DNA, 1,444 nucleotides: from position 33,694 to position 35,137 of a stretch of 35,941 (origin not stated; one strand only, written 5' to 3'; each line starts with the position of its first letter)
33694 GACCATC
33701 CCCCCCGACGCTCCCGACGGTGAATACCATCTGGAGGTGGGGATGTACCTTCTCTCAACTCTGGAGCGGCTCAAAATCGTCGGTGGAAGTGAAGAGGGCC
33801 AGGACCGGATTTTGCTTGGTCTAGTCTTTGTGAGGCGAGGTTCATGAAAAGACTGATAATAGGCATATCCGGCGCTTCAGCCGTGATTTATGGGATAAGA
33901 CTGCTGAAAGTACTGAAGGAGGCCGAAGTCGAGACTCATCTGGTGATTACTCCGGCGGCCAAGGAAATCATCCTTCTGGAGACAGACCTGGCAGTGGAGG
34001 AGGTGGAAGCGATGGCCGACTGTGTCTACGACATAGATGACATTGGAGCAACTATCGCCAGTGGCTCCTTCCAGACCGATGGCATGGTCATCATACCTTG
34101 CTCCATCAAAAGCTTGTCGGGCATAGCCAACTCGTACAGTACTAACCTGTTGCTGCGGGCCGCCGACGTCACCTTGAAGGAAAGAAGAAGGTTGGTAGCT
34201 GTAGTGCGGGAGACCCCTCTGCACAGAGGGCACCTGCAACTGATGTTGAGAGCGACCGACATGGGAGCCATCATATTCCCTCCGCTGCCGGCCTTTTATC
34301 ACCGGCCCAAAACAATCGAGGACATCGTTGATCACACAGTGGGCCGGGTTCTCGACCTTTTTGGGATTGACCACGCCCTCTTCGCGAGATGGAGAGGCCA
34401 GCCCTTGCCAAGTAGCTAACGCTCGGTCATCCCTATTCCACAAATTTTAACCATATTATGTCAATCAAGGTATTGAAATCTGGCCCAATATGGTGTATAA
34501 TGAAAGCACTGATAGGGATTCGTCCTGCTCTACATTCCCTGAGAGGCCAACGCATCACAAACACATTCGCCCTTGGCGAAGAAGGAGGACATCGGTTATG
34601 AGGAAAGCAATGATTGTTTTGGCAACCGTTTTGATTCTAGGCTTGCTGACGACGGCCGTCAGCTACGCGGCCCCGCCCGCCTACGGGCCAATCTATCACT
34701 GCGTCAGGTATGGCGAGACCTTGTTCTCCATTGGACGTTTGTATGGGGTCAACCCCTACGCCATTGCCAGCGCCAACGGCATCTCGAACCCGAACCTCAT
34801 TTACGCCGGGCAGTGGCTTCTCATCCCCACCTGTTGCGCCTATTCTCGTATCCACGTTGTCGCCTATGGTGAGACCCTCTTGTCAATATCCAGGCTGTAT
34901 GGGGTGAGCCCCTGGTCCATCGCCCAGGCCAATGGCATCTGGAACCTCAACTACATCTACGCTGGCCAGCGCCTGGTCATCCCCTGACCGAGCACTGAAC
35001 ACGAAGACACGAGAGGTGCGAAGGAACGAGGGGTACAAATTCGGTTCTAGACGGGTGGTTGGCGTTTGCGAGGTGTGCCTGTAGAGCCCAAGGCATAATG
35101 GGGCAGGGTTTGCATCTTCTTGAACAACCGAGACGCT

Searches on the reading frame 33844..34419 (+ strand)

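Call 6: search_protein_families(library=pfam, proteins=[window:33844-34419:+], max_evalue=0.001)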
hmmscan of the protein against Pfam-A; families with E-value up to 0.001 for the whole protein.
window:33844-34419:+ (191 aa): 1 family
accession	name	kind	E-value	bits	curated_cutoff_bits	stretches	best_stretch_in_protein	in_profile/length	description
PF02441.25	Flavoprotein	-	8.6e-45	152.7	22.7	1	2-172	1-161/162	Flavoprotein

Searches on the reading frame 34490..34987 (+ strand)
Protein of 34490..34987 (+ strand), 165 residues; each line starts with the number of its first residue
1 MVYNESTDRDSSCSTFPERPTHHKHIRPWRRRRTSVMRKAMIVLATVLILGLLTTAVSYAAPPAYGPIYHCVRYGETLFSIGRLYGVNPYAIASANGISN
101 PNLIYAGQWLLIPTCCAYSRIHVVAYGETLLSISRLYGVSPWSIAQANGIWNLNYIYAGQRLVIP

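Call 40: search_protein_families(library=pfam, proteins=[window:34490-34987:+], max_evalue=0.001)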
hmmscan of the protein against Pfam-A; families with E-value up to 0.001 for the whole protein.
window:34490-34987:+ (165 aa): 3 families
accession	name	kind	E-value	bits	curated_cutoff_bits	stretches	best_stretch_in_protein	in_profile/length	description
PF01476.26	LysM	-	7.4e-27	93.5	20.9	2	122-165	1-43/43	LysM domain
PF23446.1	LysM1_NFP_LYK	-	2.2e-10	41.7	36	1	76-117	16-58/60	NFP/LYK LysM1 domain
PF23473.1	LysM3_LYK4_5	-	1.3e-09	38.4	29.3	0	72-113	7-47/48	LYK4/5 LysM3 domain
